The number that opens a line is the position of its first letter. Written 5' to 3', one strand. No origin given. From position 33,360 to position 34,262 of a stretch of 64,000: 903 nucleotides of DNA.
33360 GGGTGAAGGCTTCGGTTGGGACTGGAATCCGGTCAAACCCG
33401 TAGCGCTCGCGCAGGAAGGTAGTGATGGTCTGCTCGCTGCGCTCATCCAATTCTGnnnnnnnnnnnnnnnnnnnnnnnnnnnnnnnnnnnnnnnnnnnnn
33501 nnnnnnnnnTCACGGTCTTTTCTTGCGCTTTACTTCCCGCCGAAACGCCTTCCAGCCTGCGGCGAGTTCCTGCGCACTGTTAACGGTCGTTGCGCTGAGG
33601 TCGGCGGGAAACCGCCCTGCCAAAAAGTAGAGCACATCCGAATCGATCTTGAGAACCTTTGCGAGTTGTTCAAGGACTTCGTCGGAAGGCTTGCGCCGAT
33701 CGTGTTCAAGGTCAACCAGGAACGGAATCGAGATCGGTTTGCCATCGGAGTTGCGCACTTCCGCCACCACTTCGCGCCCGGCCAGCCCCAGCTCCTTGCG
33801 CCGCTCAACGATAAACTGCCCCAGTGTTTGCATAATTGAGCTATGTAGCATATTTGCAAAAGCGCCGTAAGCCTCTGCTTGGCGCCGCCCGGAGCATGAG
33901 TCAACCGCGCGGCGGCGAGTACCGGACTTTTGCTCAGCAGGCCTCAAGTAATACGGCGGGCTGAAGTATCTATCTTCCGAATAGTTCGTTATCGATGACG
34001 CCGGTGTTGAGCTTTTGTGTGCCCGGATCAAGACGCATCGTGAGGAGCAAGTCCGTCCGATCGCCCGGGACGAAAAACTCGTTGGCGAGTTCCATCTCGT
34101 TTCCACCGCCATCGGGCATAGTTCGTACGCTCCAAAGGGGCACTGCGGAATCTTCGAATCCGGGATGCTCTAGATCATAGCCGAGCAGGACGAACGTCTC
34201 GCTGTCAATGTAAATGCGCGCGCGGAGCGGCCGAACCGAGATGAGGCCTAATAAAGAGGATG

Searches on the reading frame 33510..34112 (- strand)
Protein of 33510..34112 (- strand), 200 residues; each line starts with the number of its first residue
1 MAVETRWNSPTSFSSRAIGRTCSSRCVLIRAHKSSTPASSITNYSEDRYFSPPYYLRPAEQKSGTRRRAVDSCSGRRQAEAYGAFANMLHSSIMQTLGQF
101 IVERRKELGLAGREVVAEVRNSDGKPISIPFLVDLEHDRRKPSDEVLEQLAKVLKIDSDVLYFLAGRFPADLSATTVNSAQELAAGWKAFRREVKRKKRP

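Call 6: search_protein_families(library=pfam, proteins=[window:33510-34112:-], max_evalue=0.01)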
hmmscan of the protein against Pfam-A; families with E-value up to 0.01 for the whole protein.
window:33510-34112:- (200 aa): 2 families
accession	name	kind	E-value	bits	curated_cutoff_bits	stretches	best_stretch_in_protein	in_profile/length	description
PF01381.28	HTH_3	-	0.0016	18.9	23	1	127-160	21-54/55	Helix-turn-helix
PF13560.12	HTH_31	-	0.0049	17.6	27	0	97-158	2-58/64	Helix-turn-helix domain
